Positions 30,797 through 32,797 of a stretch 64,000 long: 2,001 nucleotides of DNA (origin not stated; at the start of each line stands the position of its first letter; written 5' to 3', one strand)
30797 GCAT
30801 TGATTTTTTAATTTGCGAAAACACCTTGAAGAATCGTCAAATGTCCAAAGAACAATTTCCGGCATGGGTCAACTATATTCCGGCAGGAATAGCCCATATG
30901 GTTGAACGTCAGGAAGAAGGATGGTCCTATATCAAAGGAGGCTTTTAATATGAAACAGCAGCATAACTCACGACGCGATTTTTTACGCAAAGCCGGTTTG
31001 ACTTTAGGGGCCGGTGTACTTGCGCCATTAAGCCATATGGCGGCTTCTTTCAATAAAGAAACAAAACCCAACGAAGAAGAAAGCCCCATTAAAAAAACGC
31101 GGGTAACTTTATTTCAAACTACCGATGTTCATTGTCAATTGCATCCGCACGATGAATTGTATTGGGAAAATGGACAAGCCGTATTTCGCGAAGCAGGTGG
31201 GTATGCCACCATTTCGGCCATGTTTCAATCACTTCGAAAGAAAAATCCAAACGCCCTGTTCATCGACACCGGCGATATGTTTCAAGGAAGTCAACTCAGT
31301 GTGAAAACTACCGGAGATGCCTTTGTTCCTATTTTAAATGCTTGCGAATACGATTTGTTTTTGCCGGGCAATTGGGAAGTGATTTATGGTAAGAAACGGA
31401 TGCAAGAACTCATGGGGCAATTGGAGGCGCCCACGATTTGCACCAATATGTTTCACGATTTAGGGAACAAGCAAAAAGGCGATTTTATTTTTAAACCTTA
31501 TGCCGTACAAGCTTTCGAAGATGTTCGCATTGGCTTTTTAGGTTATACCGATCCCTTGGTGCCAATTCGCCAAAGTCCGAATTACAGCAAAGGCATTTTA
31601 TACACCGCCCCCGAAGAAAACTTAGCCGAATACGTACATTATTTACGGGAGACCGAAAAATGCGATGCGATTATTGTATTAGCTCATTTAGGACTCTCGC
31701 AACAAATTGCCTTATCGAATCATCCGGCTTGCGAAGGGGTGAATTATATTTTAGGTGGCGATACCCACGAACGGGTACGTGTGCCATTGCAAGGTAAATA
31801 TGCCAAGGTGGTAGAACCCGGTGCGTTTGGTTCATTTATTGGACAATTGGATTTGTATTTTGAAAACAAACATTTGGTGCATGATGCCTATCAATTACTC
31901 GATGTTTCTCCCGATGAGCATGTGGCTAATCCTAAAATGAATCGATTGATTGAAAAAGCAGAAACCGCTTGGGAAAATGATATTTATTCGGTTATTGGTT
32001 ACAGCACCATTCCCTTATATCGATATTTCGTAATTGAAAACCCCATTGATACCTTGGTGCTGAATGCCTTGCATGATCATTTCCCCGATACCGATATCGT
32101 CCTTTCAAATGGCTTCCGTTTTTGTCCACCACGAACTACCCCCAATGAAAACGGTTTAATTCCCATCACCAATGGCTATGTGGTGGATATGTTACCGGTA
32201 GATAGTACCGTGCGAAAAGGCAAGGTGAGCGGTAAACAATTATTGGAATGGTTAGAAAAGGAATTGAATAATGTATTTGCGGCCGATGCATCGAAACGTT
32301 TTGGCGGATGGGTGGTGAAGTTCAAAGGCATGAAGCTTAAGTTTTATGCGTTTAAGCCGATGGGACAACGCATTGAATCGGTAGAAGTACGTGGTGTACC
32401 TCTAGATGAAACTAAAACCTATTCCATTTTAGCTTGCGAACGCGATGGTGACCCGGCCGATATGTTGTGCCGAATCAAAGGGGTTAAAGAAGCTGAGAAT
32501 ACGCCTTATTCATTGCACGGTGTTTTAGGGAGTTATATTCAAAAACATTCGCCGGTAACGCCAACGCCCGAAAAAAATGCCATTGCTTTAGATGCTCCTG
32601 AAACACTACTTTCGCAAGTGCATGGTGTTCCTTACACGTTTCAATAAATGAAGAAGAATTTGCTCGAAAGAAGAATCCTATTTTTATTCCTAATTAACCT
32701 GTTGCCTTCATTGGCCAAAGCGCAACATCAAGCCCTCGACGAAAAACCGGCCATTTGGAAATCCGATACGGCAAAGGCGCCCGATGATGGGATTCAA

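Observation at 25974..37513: Composite sulfur-compound oxidation and transport cluster of unusual composition for Bacteroidota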

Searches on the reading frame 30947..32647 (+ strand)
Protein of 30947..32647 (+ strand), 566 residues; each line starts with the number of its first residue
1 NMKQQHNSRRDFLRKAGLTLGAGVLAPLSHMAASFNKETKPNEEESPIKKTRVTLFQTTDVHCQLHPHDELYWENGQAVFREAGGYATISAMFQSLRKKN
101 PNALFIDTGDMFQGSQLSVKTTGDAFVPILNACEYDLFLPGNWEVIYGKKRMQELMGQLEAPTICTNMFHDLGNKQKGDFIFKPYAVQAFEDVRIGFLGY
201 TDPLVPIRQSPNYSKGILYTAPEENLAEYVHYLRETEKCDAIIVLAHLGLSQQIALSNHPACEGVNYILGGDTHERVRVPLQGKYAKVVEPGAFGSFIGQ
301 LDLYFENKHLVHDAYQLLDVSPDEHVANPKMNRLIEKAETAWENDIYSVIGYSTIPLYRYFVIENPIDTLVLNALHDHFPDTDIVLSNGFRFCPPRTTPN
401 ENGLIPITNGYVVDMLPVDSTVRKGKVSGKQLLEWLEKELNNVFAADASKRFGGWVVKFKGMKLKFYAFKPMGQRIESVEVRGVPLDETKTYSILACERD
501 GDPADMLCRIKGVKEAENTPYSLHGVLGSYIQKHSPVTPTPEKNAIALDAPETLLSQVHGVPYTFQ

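Call 5: search_protein_families(library=pfam, proteins=[window:30947-32647:+], max_evalue=0.01)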
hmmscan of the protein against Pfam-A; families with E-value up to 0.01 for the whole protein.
window:30947-32647:+ (566 aa): 2 families
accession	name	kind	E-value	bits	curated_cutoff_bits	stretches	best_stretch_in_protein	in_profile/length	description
PF02872.23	5_nucleotid_C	-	4.4e-14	53.3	23.6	1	364-494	21-140/158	5'-nucleotidase, C-terminal domain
PF00149.33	Metallophos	-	6.3e-10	40.2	21.5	1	56-275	4-190/191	Calcineurin-like phosphoesterase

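Call 6: search_protein_families(library=ncbifam, proteins=[window:30947-32647:+], max_evalue=0.01)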
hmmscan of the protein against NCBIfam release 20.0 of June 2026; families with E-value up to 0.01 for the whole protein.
window:30947-32647:+ (566 aa): 15 families
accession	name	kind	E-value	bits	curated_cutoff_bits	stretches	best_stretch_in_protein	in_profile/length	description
TIGR04486.1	thiosulf_SoxB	equivalog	3.3e-68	230.4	550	1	80-544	111-550/556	thiosulfohydrolase SoxB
NF006934.0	PRK09419.1-1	subfamily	1e-36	126.1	1646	2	183-498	747-1055/1174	multifunctional 2',3'-cyclic-nucleotide 2'-phosphodiesterase/3'-nucleotidase/5'-nucleotidase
NF006937.0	PRK09419.1-4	equivalog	1.1e-18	66.1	2554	2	182-497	788-1104/1411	multifunctional 2',3'-cyclic-nucleotide 2'-phosphodiesterase/3'-nucleotidase/5'-nucleotidase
TIGR01530.1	nadN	equivalog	1.3e-18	66.9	436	1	54-274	2-216/550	NAD nucleotidase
NF007109.1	PRK09558.1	equivalog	3.7e-18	65.6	600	1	36-251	20-223/550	bifunctional UDP-sugar hydrolase/5'-nucleotidase UshA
NF040549.1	Nt5e_LPXTG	exception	3.4e-17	62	1050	1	38-448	84-498/731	cell surface ecto-5'-nucleotidase Nt5e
NF006938.0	PRK09420.1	equivalog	6.3e-17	61.2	486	1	50-254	22-233/648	bifunctional 2',3'-cyclic-nucleotide 2'-phosphodiesterase/3'-nucleotidase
NF006935.0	PRK09419.1-2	equivalog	3.9e-16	57.9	2801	2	183-521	810-1149/1445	multifunctional 2',3'-cyclic-nucleotide 2'-phosphodiesterase/3'-nucleotidase/5'-nucleotidase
NF041198.1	UshA_like_PCGU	equivalog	2e-15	56.4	275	1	84-309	47-271/519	UshA-like (seleno)protein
TIGR01390.1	CycNucDiestase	equivalog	3.8e-12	45.5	883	1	55-253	5-210/626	2',3'-cyclic-nucleotide 2'-phosphodiesterase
NF006933.0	PRK09418.1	equivalog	2.5e-11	42.5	1419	1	16-306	9-317/780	bifunctional 2',3'-cyclic-nucleotide 2'-phosphodiesterase/3'-nucleotidase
NF008871.0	PRK11907.1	equivalog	4.2e-09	35.1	1266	1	44-250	105-321/814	bifunctional 2',3'-cyclic-nucleotide 2'-phosphodiesterase/3'-nucleotidase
NF006936.0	PRK09419.1-3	equivalog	5.9e-08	30.8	2542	1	50-252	701-908/1212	multifunctional 2',3'-cyclic-nucleotide 2'-phosphodiesterase/3'-nucleotidase/5'-nucleotidase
TIGR01409.1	TAT_signal_seq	domain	0.0018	18.5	16.7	1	8-27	2-21/29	twin-arginine translocation signal domain-containing protein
TIGR02811.1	formate_TAT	hypoth_equivalog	0.0052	17.1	48.45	1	3-45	5-47/66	formate dehydrogenase region TAT target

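Call 8: search_solved_structures(query=window:30947-32647:+, max_evalue=0.001, show_alignments=1)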
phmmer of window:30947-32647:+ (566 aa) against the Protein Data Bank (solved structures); distinct sequences matched with E-value up to 0.001: 39.
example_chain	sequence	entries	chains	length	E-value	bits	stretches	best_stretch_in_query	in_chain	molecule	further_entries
2wdc_A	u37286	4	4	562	1.5e-28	103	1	80-545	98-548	SULFUR OXIDATION PROTEIN SOXB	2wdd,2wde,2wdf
4uwq_A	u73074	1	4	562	7.8e-27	97.4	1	80-545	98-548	SULFUR OXIDATION PROTEIN SOXB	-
3ivd_A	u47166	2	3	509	6.3e-22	81.2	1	52-505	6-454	Nucleotidase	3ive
2z1a_A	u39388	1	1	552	7e-19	71.1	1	53-497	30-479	5'-nucleotidase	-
4h2b_A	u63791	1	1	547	1.2e-15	60.4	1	41-275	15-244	5'-nucleotidase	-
4h1y_P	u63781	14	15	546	6.8e-15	57.9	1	43-275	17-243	5'-nucleotidase | 5'-nucleotidase, ecto (CD73), isoform CRA_a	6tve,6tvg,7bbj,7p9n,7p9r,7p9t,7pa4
4h2f_A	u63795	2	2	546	1.1e-14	57.2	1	43-275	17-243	5'-nucleotidase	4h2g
3ztv_A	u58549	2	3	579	2.1e-14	56.3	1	49-274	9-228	NAD NUCLEOTIDASE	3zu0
6xuq_A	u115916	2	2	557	3.4e-14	55.6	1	51-275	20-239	5'-nucleotidase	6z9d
7d0v_A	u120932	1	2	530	3.7e-14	55.5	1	52-543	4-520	Snake venom 5'-nucleotidase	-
6s7f_A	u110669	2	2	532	5.2e-14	55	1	53-275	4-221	5'-nucleotidase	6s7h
4h2i_A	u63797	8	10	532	5.3e-14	55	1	53-275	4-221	5'-nucleotidase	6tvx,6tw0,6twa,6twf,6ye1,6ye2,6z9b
7qgm_A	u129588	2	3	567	5.4e-14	55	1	53-275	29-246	5'-nucleotidase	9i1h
9hd5_A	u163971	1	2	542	5.6e-14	54.9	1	53-275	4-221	5'-nucleotidase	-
6xue_A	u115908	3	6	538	6e-14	54.8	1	53-275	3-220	5'-nucleotidase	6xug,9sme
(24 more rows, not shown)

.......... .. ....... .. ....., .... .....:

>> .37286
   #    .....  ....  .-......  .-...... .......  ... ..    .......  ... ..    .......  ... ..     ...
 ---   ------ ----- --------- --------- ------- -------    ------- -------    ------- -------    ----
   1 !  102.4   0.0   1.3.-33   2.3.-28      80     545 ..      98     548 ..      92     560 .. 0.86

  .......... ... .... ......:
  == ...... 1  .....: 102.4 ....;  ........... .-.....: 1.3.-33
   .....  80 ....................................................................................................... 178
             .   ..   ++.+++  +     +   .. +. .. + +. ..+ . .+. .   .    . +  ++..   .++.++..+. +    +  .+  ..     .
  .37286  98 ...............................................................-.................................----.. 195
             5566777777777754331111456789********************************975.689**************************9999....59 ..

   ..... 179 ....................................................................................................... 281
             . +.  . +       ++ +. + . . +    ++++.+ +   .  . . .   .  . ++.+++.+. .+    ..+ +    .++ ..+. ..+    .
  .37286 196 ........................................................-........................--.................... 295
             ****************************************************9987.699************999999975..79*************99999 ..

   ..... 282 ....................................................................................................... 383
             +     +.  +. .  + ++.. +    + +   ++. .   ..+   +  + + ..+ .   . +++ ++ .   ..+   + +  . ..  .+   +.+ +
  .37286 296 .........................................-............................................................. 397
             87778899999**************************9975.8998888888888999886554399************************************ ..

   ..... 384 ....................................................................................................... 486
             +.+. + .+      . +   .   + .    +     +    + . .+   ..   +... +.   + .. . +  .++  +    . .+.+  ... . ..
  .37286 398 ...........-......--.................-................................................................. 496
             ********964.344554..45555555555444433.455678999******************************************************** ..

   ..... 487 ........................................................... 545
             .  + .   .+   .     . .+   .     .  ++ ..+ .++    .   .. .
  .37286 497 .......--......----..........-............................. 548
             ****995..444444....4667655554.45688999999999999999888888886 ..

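Call 11: find_related_loci(query=window:30947-32647:+, collection=genome_contigs, flank=8000)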
Query window:30947-32647:+ (566 aa) in genome_contigs; peptide patterns used: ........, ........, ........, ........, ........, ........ (x = any residue, [..] = any of these).
228 stretches matched a pattern; 186 encode a relative of the query (tblastn E <= 1e-3); the best 80 are kept; 80 distinct loci.
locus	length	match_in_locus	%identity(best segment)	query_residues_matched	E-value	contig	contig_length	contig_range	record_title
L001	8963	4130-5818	75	2-566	0e+0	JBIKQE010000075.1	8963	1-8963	MAG: Chitinophagaceae bacterium isolate ME2015-05-19_3300034121_group6_bin66 Rohwer_bin567_scaffold_4598_c1, whole genom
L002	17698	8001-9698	64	3-566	0e+0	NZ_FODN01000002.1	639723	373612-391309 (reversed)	Flavobacterium sinopsychrotolerans strain CGMCC 1.8704, whole genome shotgun sequence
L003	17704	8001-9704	64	1-566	0e+0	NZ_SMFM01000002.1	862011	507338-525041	Flavobacterium caseinilyticum strain AT-3-2 contig2, whole genome shotgun sequence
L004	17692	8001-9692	65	3-566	0e+0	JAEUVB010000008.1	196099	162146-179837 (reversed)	MAG: Chitinophagaceae bacterium isolate new MAG-370 k141_349830, whole genome shotgun sequence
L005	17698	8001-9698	64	3-566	0e+0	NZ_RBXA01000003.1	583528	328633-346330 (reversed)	Flavobacterium limicola strain DSM 15094 Ga0131128_103, whole genome shotgun sequence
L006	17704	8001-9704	64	1-566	0e+0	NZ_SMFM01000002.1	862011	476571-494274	Flavobacterium caseinilyticum strain AT-3-2 contig2, whole genome shotgun sequence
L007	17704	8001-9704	63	1-566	0e+0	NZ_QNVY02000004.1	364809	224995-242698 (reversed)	Flavobacterium petrolei strain Kopri-42 4, whole genome shotgun sequence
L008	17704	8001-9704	63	1-566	0e+0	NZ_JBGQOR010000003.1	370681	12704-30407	Flavobacterium sp. W20_MBD1_R3 NODE_3_length_370681_cov_204.969423, whole genome shotgun sequence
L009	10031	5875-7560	64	7-566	0e+0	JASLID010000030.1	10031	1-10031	MAG: Flavobacterium sp. isolate UTK_advanced.final.10 k67_15626515, whole genome shotgun sequence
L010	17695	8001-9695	63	4-566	0e+0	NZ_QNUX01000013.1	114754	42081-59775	Flavobacterium psychrolimnae strain LMG 22018 13, whole genome shotgun sequence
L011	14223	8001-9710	64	2-566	0e+0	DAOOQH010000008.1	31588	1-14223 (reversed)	MAG TPA_asm: Chitinophagaceae bacterium isolate AMR_MDS_2576 NODE_1648_length_31588_cov_6.036311, whole genome shotgun s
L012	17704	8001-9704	63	1-566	0e+0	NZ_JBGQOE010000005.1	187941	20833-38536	Flavobacterium sp. W22_SRS_FP1 NODE_5_length_187941_cov_152.162783, whole genome shotgun sequence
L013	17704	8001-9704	63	1-566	0e+0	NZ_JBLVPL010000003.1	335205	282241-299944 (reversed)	Flavobacterium sp. LB3P6 L10_3, whole genome shotgun sequence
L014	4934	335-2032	63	3-566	0e+0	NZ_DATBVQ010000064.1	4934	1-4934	MAG: Flavobacterium sp. isolate SMAG_U7519 k141_784523, whole genome shotgun sequence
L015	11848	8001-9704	63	1-566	0e+0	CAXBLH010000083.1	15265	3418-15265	MAG TPA_asm: uncultured Dyadobacter sp. isolate ERR2762132_binner13_Refined_67 genome assembly, contig: ERZ3422167.4307,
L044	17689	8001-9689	62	4-566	0e+0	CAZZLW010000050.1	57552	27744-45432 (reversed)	MAG TPA_asm: uncultured Cytophagales bacterium isolate binchicken_co23_212 genome assembly, contig: k141_676875, whole g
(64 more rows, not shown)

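Call 29: search_solved_structures(query=window:30947-32647:+, max_evalue=1e-18, show_alignments=4)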
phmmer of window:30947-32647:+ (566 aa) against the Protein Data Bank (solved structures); distinct sequences matched with E-value up to 1e-18: 4.
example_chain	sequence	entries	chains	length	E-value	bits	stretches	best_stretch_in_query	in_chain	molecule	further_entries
2wdc_A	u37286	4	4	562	1.5e-28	103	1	80-545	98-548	SULFUR OXIDATION PROTEIN SOXB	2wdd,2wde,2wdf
4uwq_A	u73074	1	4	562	7.8e-27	97.4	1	80-545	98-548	SULFUR OXIDATION PROTEIN SOXB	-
3ivd_A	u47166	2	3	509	6.3e-22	81.2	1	52-505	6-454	Nucleotidase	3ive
2z1a_A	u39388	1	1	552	7e-19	71.1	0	53-497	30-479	5'-nucleotidase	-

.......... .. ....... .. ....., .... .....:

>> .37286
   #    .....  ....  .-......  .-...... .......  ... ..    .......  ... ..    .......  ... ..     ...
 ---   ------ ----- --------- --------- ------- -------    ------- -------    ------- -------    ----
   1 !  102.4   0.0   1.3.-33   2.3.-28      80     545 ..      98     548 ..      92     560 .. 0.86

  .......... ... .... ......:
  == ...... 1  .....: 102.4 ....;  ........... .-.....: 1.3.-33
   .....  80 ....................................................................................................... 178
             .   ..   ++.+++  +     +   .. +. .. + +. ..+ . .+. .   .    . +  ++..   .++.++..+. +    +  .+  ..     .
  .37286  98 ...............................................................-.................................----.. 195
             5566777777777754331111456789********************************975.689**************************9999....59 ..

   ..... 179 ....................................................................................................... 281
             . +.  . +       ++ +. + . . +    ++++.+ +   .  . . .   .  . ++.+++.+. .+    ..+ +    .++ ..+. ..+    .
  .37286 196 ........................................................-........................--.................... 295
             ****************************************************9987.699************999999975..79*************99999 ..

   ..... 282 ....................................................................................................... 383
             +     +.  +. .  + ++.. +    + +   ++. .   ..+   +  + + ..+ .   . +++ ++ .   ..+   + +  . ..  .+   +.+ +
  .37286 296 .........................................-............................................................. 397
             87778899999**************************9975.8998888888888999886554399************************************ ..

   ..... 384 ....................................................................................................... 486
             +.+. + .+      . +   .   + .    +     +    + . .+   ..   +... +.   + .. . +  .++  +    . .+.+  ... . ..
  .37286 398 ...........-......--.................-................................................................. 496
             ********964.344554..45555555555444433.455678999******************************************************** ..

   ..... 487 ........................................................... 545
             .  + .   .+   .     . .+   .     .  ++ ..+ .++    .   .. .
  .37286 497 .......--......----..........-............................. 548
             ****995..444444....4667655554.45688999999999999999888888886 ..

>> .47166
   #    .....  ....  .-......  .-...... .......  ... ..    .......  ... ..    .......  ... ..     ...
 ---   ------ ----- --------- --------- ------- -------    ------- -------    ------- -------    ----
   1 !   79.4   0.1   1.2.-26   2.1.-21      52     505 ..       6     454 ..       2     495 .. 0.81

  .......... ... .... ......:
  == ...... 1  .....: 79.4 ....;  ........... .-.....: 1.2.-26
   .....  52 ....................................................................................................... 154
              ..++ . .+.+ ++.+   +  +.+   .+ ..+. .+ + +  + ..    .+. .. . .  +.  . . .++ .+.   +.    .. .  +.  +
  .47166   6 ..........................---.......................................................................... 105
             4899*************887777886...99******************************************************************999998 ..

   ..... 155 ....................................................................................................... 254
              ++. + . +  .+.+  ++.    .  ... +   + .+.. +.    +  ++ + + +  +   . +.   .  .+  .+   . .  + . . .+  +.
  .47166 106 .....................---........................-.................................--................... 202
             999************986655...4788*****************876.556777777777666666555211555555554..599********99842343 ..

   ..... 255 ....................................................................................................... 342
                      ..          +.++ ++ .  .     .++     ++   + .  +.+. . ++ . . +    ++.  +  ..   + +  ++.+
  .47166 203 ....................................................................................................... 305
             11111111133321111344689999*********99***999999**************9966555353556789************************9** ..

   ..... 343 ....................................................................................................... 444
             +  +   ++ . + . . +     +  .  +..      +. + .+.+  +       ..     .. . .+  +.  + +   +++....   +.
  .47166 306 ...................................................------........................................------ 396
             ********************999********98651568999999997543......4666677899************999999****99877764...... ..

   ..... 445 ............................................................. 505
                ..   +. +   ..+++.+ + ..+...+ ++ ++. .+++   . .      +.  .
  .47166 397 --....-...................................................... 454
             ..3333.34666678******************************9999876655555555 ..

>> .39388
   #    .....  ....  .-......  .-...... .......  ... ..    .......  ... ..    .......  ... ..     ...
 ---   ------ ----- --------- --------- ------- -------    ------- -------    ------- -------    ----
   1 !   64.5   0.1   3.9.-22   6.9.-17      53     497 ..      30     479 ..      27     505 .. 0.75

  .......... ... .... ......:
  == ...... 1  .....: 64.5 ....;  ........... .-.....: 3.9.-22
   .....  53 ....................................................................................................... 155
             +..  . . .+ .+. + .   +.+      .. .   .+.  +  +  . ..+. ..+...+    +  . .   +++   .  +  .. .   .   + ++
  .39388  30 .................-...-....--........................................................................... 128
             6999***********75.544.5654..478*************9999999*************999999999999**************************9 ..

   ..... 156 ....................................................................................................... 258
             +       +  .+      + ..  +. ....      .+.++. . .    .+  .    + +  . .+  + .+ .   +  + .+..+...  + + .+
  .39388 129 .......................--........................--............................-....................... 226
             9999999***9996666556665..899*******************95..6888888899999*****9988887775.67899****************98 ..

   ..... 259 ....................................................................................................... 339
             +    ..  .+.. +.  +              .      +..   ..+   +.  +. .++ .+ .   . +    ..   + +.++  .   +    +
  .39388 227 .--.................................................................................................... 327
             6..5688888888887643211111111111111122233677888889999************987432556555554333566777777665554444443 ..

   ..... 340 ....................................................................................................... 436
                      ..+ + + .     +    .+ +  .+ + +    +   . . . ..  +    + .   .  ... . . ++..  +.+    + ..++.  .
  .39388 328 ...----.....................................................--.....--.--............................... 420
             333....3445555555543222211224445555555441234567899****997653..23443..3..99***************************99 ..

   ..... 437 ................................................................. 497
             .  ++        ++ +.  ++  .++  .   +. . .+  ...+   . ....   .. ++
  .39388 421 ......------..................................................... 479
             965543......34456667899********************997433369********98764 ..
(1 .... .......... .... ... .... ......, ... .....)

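Call 36: search_protein_representatives(protein=window:30947-32647:+)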
Query: 566 residues. Proteins with E-value up to 0.001 (for the whole library): 9226; up to 1e-10: 2865; up to 1e-30: 138. The best 150 are listed.
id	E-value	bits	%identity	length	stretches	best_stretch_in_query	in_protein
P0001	6.2e-170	583.0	46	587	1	8-565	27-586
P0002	2.2e-145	502.0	43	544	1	32-565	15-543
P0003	3.4e-142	491.4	46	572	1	48-565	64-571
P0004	3.7e-134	464.9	58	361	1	53-407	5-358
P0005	1.5e-130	453.0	41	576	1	8-557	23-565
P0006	4.1e-130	451.6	41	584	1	4-565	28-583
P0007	3.6e-103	362.6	59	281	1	196-474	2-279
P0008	1.2e-98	347.7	51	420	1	184-492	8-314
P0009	1.5e-92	327.5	38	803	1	46-557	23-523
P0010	2.3e-90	320.4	37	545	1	47-539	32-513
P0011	7.6e-88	312.0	36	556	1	31-557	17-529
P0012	3.1e-87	310.0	37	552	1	53-558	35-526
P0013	2.2e-85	303.9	34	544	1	21-558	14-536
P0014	4.4e-82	293.0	33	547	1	50-559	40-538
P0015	2.1e-80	287.5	38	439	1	130-559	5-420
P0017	8.8e-73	262.3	33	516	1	51-539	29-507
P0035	1.5e-48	182.3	30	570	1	13-559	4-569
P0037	4.9e-47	177.3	28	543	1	82-542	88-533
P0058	2.6e-41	158.4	27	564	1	82-544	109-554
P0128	1.7e-31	126.0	28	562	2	80-495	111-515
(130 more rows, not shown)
